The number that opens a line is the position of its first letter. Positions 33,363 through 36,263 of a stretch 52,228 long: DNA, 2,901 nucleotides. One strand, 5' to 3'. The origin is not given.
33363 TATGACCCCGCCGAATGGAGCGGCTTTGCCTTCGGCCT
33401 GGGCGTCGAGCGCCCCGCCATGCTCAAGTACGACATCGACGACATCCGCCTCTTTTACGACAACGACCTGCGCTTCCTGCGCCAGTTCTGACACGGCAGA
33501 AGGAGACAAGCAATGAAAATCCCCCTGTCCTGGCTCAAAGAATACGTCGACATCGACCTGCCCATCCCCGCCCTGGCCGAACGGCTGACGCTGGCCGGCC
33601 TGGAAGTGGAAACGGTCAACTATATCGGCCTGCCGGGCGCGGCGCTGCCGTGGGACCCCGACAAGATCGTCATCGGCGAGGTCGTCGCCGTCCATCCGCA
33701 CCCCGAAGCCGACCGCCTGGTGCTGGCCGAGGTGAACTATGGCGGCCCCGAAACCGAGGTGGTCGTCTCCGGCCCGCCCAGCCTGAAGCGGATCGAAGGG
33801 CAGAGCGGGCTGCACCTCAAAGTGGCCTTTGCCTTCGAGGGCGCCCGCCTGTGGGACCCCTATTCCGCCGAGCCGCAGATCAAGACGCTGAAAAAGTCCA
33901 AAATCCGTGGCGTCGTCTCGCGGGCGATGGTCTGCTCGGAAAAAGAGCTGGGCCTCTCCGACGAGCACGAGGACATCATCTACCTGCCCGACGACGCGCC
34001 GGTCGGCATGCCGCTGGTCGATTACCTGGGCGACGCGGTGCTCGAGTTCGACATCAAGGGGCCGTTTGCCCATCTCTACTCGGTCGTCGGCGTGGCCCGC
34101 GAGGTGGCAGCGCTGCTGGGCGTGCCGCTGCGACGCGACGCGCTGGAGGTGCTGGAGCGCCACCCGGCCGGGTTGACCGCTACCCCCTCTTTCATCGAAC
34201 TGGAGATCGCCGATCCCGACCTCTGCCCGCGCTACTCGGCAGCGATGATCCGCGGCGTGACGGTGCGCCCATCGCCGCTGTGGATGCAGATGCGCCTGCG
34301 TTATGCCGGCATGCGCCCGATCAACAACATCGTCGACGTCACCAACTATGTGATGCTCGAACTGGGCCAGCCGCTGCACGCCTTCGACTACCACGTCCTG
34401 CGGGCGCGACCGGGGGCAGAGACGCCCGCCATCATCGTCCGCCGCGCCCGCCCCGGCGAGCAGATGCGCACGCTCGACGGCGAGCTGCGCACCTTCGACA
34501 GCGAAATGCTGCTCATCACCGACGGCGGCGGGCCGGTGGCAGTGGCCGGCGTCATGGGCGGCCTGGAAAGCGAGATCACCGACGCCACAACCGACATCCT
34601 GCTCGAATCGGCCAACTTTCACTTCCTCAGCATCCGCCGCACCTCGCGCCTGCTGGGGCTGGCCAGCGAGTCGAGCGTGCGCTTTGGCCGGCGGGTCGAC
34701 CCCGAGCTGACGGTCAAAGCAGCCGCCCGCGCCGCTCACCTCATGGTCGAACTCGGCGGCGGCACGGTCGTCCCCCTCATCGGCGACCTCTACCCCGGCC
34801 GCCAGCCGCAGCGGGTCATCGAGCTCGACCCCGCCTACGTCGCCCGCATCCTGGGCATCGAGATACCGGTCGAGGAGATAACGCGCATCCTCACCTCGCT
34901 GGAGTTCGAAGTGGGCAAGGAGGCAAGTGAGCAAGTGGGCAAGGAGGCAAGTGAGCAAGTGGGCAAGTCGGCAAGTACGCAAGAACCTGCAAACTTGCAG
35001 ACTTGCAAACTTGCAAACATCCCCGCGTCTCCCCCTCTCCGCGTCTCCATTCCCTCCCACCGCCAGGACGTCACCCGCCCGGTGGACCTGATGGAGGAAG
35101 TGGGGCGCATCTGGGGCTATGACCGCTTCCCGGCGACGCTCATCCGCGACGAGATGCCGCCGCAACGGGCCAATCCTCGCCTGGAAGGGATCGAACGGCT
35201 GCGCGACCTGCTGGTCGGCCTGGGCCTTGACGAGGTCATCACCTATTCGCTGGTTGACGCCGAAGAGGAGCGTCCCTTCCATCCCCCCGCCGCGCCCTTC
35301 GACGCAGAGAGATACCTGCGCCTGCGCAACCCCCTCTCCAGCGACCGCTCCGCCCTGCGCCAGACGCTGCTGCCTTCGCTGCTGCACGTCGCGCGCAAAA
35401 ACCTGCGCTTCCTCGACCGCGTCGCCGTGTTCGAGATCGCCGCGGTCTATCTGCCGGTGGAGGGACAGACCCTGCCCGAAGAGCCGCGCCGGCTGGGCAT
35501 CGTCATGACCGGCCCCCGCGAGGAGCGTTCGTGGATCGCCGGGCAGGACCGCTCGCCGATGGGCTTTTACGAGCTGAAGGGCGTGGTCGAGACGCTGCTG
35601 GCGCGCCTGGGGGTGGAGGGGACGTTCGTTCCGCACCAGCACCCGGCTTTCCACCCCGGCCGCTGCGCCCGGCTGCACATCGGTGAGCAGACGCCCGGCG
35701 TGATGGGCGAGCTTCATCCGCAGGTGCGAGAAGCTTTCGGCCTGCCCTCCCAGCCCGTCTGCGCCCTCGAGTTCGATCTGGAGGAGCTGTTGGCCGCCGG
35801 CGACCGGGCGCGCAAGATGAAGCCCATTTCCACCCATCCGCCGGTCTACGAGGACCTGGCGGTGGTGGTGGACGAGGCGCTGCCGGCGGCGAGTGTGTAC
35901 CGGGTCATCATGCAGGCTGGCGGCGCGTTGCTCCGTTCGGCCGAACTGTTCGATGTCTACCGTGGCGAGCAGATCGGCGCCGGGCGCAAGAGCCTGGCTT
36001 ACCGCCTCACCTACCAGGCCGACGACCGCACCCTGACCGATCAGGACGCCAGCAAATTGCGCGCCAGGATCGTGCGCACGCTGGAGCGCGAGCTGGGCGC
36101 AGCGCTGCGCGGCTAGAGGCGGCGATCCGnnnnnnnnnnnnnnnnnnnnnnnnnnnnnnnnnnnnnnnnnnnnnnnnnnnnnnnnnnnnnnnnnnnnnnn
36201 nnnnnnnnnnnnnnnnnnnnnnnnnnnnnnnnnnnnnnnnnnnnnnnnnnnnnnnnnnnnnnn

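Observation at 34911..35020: Octamer tandem-repeat hairpin inserted in frame in the essential gene pheT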

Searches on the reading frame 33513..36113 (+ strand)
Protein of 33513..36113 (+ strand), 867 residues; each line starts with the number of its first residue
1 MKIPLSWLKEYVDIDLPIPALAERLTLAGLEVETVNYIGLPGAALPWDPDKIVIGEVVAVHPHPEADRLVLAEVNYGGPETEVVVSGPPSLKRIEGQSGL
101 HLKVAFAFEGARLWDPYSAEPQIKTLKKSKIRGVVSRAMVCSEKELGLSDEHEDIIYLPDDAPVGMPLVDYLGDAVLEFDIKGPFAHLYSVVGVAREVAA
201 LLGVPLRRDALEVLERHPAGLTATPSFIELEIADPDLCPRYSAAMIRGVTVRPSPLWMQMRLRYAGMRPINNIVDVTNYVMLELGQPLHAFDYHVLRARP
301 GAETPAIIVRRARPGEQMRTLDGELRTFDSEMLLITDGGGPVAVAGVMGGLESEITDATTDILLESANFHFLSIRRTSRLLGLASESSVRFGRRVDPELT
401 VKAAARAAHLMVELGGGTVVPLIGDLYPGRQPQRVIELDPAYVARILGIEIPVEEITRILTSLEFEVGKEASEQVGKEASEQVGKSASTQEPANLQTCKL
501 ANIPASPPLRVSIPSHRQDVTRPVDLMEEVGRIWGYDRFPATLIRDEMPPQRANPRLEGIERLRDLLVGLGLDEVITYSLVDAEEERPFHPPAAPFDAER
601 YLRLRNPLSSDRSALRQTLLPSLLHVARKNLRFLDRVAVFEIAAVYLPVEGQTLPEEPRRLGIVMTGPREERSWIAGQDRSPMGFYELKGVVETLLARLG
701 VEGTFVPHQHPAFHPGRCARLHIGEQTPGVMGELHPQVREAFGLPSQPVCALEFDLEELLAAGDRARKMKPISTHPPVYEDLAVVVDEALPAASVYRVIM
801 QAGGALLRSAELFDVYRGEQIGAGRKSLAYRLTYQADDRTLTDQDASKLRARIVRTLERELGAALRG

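Call 10: find_homologous_proteins(query=window:33513-36113:+, max_evalue=1e-30)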
Query window:33513-36113:+ (867 aa): 7998 proteins with E <= 1e-30 among 8000 candidates; the best 120 are listed.
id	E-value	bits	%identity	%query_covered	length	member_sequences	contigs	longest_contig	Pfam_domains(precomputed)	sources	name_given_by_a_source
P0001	0.0e+0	1931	100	100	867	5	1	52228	PF03483.23,PF03147.20,PF03484.22,PF17759.7,PF01588.27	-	-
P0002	0.0e+0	1437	73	100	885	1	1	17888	PF03483.23,PF03147.20,PF03484.22,PF17759.7,PF01588.27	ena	-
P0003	0.0e+0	1433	75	100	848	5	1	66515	PF03483.23,PF03147.20,PF03484.22,PF17759.7,PF01588.27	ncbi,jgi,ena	-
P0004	0.0e+0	1430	75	100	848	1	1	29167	PF03483.23,PF03147.20,PF03484.22,PF17759.7,PF01588.27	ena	-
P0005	0.0e+0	1429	75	100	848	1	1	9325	PF03483.23,PF03147.20,PF03484.22,PF17759.7,PF01588.27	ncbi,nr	ncbi:MAG TPA: phenylalanine--tRNA ligase subunit beta [Thermoflexia bacterium]|nr:phenylalanine--tRN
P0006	0.0e+0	1412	74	100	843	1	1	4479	PF03483.23,PF03147.20,PF03484.22,PF17759.7,PF01588.27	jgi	jgi:phenylalanyl-tRNA synthetase beta chain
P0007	0.0e+0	1411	73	100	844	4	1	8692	PF03483.23,PF03147.20,PF03484.22,PF17759.7,PF01588.27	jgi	-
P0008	0.0e+0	1402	74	100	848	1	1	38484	PF03483.23,PF03147.20,PF03484.22,PF17759.7,PF01588.27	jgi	-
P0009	0.0e+0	1392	73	100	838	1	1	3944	PF03483.23,PF03147.20,PF03484.22,PF17759.7,PF01588.27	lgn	-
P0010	0.0e+0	1390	73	100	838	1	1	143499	PF03483.23,PF03147.20,PF03484.22,PF17759.7,PF01588.27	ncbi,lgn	-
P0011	0.0e+0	1390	73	100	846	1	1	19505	PF03483.23,PF03147.20,PF03484.22,PF17759.7,PF01588.27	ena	-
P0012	0.0e+0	1388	73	100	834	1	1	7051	PF03483.23,PF03147.20,PF03484.22,PF17759.7,PF01588.27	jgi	jgi:phenylalanyl-tRNA synthetase beta chain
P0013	0.0e+0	1387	72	100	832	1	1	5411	PF03483.23,PF03147.20,PF03484.22,PF17759.7,PF01588.27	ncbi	-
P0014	0.0e+0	1384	74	100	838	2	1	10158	PF03483.23,PF03147.20,PF03484.22,PF17759.7,PF01588.27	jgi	jgi:phenylalanyl-tRNA synthetase beta chain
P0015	0.0e+0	1382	72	100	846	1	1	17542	PF03483.23,PF03147.20,PF03484.22,PF17759.7,PF01588.27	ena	-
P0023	0.0e+0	1377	72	100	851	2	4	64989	PF03483.23,PF03147.20,PF03484.22,PF17759.7,PF01588.27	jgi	-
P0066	0.0e+0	1348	71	100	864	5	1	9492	PF03483.23,PF03147.20,PF03484.22,PF17759.7,PF01588.27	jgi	-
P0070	0.0e+0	1346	70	100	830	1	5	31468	PF03483.23,PF03147.20,PF03484.22,PF17759.7,PF01588.27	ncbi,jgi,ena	-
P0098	0.0e+0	1332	71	100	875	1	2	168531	PF03483.23,PF03147.20,PF03484.22,PF17759.7,PF01588.27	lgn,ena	-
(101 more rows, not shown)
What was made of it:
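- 33513..36116 (+): pheT (phenylalanine--tRNA ligase beta subunit), 867 aa, host gene of the tract. 7998 homologues, the nearest outside its own 90% cluster at about 75% identity, named Thermoflexia/Anaerolineae/Chloroflexota (call 10).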

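Call 15: list_cluster_members(proteins=[P0001, P0002])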
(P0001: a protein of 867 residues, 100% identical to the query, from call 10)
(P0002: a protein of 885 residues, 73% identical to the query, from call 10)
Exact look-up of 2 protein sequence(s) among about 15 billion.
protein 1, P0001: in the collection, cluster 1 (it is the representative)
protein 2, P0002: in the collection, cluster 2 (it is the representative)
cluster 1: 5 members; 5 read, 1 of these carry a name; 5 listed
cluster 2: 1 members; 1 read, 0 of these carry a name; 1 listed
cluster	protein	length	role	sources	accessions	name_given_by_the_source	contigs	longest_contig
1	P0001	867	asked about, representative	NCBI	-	-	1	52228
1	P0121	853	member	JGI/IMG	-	phenylalanyl-tRNA synthetase beta chain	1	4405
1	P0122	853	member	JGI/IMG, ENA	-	-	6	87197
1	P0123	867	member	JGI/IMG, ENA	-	-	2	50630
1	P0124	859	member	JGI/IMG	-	-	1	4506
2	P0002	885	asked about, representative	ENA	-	-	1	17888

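Call 17: find_encoding_contigs(protein=P0124, flank=1500, max_places=1)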
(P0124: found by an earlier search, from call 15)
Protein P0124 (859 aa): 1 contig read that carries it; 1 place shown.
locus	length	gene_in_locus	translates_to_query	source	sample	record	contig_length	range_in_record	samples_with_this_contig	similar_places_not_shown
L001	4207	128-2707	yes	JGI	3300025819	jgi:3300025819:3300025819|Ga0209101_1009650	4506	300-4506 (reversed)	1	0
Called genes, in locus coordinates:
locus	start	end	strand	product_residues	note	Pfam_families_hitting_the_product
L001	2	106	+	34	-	?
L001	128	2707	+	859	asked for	PF01588:tRNA_bind, PF03483:B3_4, PF03484:B5, PF17759:tRNA_synthFbeta, PF03147:FDX-ACB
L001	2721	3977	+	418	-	-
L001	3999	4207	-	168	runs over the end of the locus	?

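Call 18: find_encoding_contigs(protein=P0122, flank=10000, max_places=2)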
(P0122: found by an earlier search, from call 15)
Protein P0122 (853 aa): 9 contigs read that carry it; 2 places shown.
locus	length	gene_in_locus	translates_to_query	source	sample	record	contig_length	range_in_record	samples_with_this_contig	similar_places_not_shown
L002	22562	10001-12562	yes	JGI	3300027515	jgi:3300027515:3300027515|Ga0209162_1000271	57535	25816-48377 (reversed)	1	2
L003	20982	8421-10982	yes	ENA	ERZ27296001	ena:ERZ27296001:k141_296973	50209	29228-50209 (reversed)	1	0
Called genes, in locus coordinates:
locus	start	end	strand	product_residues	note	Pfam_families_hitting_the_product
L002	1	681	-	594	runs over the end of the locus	PF02730:AFOR_N, PF01314:AFOR_C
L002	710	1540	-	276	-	-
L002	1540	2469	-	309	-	PF00149:Metallophos (faint), PF12850:Metallophos_2 (faint)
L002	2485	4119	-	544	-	PF00324:AA_permease, PF13520:AA_permease_2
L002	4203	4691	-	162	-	PF12840:HTH_20 (weak), PF13404:HTH_AsnC-type, PF13412:HTH_24, PF22482:AsnC_trans_reg_3, PF01037:AsnC_trans_reg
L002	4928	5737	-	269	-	PF00696:AA_kinase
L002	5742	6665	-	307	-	PF00288:GHMP_kinases_N, PF08544:GHMP_kinases_C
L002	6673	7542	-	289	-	PF01040:UbiA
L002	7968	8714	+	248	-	PF12686:DUF3800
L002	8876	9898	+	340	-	PF02912:Phe_tRNA-synt_N, PF01409:tRNA-synt_2d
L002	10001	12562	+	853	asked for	PF01588:tRNA_bind, PF03483:B3_4, PF03484:B5, PF17759:tRNA_synthFbeta, PF03147:FDX-ACB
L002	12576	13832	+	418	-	-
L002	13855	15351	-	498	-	PF02789:Peptidase_M17_N, PF00883:Peptidase_M17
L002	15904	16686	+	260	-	PF02578:Cu-oxidase_4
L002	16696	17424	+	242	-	PF01168:Ala_racemase_N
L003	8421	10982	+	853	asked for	PF01588:tRNA_bind, PF03483:B3_4, PF03484:B5, PF17759:tRNA_synthFbeta, PF03147:FDX-ACB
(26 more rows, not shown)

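Call 19: find_encoding_contigs(protein=P0002, flank=10000, max_places=1)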
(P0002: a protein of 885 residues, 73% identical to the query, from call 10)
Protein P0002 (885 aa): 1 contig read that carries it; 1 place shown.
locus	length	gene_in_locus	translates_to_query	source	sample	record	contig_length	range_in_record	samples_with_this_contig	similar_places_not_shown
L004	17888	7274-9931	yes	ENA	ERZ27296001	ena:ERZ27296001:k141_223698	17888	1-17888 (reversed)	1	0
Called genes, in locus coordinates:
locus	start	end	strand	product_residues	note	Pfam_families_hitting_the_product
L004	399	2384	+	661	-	PF00496:SBP_bac_5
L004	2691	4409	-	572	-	PF01663:Phosphodiest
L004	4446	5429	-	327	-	PF03706:LPG_synthase_TM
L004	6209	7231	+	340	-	PF02912:Phe_tRNA-synt_N, PF01409:tRNA-synt_2d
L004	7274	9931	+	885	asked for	PF01588:tRNA_bind, PF03483:B3_4, PF03484:B5, PF17759:tRNA_synthFbeta, PF03147:FDX-ACB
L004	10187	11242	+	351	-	PF27675:YCF81_N, PF01850:PIN (weak), PF01938:TRAM (weak)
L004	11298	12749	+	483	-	PF00133:tRNA-synt_1 (faint), PF01406:tRNA-synt_1e, PF09334:tRNA-synt_1g, PF09190:DALR_2, PF23493:CysS_C (weak)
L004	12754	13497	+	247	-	PF08032:SpoU_sub_bind, PF00588:SpoU_methylase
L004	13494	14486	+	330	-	PF03706:LPG_synthase_TM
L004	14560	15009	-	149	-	PF01880:Desulfoferrodox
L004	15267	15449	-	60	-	-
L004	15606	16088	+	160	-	PF13686:DrsE_2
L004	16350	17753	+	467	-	PF13347:MFS_2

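Call 20: find_encoding_contigs(protein=P0003, flank=10000, max_places=1)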
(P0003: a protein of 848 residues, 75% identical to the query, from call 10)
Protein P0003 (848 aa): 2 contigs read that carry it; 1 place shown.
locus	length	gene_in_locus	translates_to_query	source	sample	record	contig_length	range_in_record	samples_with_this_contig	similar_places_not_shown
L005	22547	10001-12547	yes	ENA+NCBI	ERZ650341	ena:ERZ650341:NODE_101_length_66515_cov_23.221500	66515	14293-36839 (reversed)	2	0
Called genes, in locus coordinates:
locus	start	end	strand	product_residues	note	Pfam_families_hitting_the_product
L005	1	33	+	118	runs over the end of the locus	PF04892:VanZ-LLP1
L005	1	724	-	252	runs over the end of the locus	PF02616:SMC_ScpA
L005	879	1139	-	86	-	-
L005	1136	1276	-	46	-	-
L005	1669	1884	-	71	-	PF14407:Frankia_peptide (weak)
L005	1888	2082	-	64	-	-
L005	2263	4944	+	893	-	PF02463:SMC_N (weak), PF13476:AAA_23, PF13514:AAA_27 (weak), PF13555:AAA_29 (weak), PF00005:ABC_tran (faint), PF13304:AAA_21 (faint), PF04423:Rad50_zn_hook (weak), PF13558:SbcC_Walker_B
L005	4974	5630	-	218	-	-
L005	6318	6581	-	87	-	PF05016:ParE_toxin, PF05973:Gp49 (weak)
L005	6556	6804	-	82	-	-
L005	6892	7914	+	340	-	PF02912:Phe_tRNA-synt_N, PF01409:tRNA-synt_2d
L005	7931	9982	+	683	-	-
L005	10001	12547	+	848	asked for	PF01588:tRNA_bind (weak), PF03483:B3_4, PF03484:B5, PF17759:tRNA_synthFbeta, PF03147:FDX-ACB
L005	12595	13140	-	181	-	-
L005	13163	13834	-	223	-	PF13384:HTH_23 (faint), PF13560:HTH_31, PF15731:MqsA_antitoxin (faint), PF20432:Xre-like-HTH (faint), PF01381:HTH_3, PF13560:HTH_31, PF01381:HTH_3, PF12844:HTH_19 (weak), +3 more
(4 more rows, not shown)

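Call 21: find_encoding_contigs(protein=P0023, flank=10000, max_places=1)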
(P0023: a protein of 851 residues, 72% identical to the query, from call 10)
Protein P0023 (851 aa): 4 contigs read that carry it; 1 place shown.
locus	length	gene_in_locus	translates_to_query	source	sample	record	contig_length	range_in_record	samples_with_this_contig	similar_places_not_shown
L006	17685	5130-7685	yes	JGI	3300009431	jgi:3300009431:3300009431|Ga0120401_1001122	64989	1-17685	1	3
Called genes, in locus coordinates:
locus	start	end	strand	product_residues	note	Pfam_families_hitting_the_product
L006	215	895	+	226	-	PF23473:LysM3_LYK4_5 (faint), PF01476:LysM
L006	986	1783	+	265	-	PF22435:MRM3-like_sub_bind, PF00588:SpoU_methylase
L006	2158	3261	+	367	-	PF02912:Phe_tRNA-synt_N, PF01409:tRNA-synt_2d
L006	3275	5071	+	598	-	PF13231:PMT_2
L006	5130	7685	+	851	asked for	PF01588:tRNA_bind, PF03483:B3_4, PF03484:B5, PF17759:tRNA_synthFbeta, PF03147:FDX-ACB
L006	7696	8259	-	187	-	PF13374:TPR_10 (faint), PF00515:TPR_1 (faint), PF07719:TPR_2 (faint), PF13176:TPR_7 (faint), PF13428:TPR_14 (faint), PF13432:TPR_16 (faint), PF14938:SNAP (weak), PF13424:TPR_12, +1 more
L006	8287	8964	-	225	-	PF13560:HTH_31, PF24250:HVO_2718 (faint), PF01381:HTH_3 (weak), PF13413:HTH_25 (faint), PF13443:HTH_26 (faint), PF13560:HTH_31, PF01381:HTH_3, PF12844:HTH_19 (weak)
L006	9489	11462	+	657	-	PF08529:NusA_N, PF00575:S1, PF13184:KH_NusA_1st, PF26594:KH_NusA_2nd, PF03118:RNA_pol_A_CTD (faint)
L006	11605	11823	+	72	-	PF04296:YlxR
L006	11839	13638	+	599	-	PF04760:IF2_N, PF00009:GTP_EFTU, PF01926:MMR_HSR1, PF02421:FeoB_N (weak), PF22042:EF-G_D2, PF03144:GTP_EFTU_D2 (faint), PF11987:IF-2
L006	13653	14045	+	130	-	PF02033:RBFA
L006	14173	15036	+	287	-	PF01368:DHH, PF02272:DHHA1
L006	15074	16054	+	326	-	PF08068:DKCLD (faint), PF01509:TruB_N, PF16198:TruB_C_2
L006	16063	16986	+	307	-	PF06574:FAD_syn, PF01687:Flavokinase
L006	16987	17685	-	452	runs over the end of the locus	PF11611:DUF4352 (faint)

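Call 22: find_encoding_contigs(protein=P0066, flank=3000, max_places=1)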
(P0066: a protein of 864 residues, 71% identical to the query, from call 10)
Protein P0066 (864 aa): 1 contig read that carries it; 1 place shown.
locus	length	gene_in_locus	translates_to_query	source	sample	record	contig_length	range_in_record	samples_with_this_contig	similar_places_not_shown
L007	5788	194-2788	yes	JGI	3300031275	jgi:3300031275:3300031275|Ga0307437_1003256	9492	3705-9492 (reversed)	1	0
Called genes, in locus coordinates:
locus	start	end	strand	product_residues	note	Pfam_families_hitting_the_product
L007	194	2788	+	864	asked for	PF01588:tRNA_bind, PF03483:B3_4, PF03484:B5, PF17759:tRNA_synthFbeta, PF03147:FDX-ACB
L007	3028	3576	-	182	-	PF13374:TPR_10 (faint), PF14938:SNAP (faint), PF00515:TPR_1 (faint), PF07719:TPR_2 (faint), PF13428:TPR_14 (faint), PF13432:TPR_16 (weak), PF13176:TPR_7 (faint), PF13424:TPR_12, +1 more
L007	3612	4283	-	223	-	PF13560:HTH_31, PF20432:Xre-like-HTH (faint), PF24250:HVO_2718 (faint), PF01381:HTH_3 (weak), PF13560:HTH_31, PF01381:HTH_3, PF12844:HTH_19 (weak), PF13443:HTH_26 (weak), +1 more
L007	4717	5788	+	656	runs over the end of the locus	PF08529:NusA_N, PF00575:S1, PF13184:KH_NusA_1st, PF26594:KH_NusA_2nd, PF03118:RNA_pol_A_CTD (weak)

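Call 23: find_encoding_contigs(protein=P0070, flank=10000, max_places=1)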
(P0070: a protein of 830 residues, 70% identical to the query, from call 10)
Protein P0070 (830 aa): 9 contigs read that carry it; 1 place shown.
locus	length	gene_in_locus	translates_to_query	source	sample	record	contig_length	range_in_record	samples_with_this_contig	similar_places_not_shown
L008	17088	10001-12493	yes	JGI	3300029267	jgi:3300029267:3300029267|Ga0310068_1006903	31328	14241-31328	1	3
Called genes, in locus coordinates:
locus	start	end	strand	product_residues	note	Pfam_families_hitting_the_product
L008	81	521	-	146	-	PF13384:HTH_23 (weak)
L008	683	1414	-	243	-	PF00072:Response_reg, PF00486:Trans_reg_C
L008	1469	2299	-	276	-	PF00590:TP_methylase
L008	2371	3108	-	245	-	PF03796:DnaB_C (weak), PF06745:ATPase, PF13481:AAA_25, PF23442:DUF7125 (faint)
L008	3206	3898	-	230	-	-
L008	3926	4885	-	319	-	PF13624:SurA_N_3, PF09312:SurA_N, PF13623:SurA_N_2, PF13616:Rotamase_3, PF00639:Rotamase, PF13145:Rotamase_2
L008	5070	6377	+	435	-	-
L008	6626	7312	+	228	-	PF23473:LysM3_LYK4_5 (faint), PF01476:LysM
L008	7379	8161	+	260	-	PF22435:MRM3-like_sub_bind, PF08032:SpoU_sub_bind, PF00588:SpoU_methylase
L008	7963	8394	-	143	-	-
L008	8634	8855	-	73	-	-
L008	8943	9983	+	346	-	PF02912:Phe_tRNA-synt_N, PF01409:tRNA-synt_2d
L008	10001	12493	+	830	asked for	PF01588:tRNA_bind, PF03483:B3_4, PF03484:B5, PF17759:tRNA_synthFbeta, PF03147:FDX-ACB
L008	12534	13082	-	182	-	-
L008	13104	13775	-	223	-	PF12844:HTH_19 (faint), PF13560:HTH_31, PF24250:HVO_2718 (faint), PF01381:HTH_3 (weak), PF13443:HTH_26 (faint), PF13560:HTH_31, PF01381:HTH_3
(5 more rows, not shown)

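Call 24: find_encoding_contigs(protein=P0098, flank=10000, max_places=1)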
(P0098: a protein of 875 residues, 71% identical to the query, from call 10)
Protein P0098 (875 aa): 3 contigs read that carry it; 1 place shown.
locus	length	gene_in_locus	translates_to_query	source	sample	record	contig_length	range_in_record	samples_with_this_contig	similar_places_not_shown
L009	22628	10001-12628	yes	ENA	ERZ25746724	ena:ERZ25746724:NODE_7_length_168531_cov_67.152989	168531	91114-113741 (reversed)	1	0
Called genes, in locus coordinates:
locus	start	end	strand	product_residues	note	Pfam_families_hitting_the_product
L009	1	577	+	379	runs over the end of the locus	PF13237:Fer4_10 (faint), PF13183:Fer4_8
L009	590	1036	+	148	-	-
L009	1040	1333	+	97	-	-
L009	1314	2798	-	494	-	PF13506:Glyco_transf_21, PF13641:Glyco_tranf_2_3, PF00535:Glycos_transf_2, PF13632:Glyco_trans_2_3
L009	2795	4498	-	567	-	PF00989:PAS (faint), PF01590:GAF, PF13185:GAF_2, PF13492:GAF_3, PF08448:PAS_4, PF13426:PAS_9 (weak), PF00211:Guanylate_cyc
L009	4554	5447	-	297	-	PF26791:AAPxQ, PF00092:VWA, PF13519:VWA_2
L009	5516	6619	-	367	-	PF00493:MCM (faint), PF07728:AAA_5 (weak), PF01078:Mg_chelatase, PF17863:AAA_lid_2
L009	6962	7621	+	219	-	PF23472:LysM2_CERK1_LYK3_4_5 (faint), PF01476:LysM, PF23462:LysM3_NFP (faint), PF23473:LysM3_LYK4_5 (faint), PF01476:LysM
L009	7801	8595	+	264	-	PF22435:MRM3-like_sub_bind, PF08032:SpoU_sub_bind (weak), PF00588:SpoU_methylase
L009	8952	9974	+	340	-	PF02912:Phe_tRNA-synt_N, PF01409:tRNA-synt_2d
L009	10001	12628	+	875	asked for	PF01588:tRNA_bind, PF03483:B3_4, PF03484:B5, PF17759:tRNA_synthFbeta, PF03147:FDX-ACB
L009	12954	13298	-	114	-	PF01734:Patatin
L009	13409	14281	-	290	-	PF00005:ABC_tran, PF13304:AAA_21 (faint)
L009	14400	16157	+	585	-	-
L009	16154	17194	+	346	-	PF12679:ABC2_membrane_2 (weak), PF12698:ABC2_membrane_3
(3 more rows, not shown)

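Call 29: search_protein_families(library=pfam, proteins=[window:33513-36113:+])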
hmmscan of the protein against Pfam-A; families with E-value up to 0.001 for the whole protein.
window:33513-36113:+ (867 aa): 5 families
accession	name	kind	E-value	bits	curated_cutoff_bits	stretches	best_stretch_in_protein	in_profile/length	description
PF03483.22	B3_4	-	4e-65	219.1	29.3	1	238-416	2-174/174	B3/4 domain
PF17759.6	tRNA_synthFbeta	-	6.1e-61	206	22.4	1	540-756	2-214/214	Phenylalanyl tRNA synthetase beta chain CLM domain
PF03147.19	FDX-ACB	-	1.2e-28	99.8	31.1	1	773-866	1-94/94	Ferredoxin-fold anticodon binding domain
PF03484.21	B5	-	1.4e-18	67.3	28.6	2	508-536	39-67/67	tRNA synthetase B5 domain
PF01588.26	tRNA_bind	-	6.8e-13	49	27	1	52-166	1-95/96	Putative tRNA binding domain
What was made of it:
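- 33513..36116 (+): Pfam B3_4, B5, tRNA_synthFbeta, FDX-ACB, tRNA_bind (call 29).
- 34812..35114 (+): B5 domain (residues about 434-534), interrupted by the tract between strand LEFEV and strand RVSIP. The Pfam B5 hit is split into 2 stretches (call 29).
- On Phase-variable contingency locus: The host gene is pheT, a full-length PheRS beta subunit (calls 10, 29).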
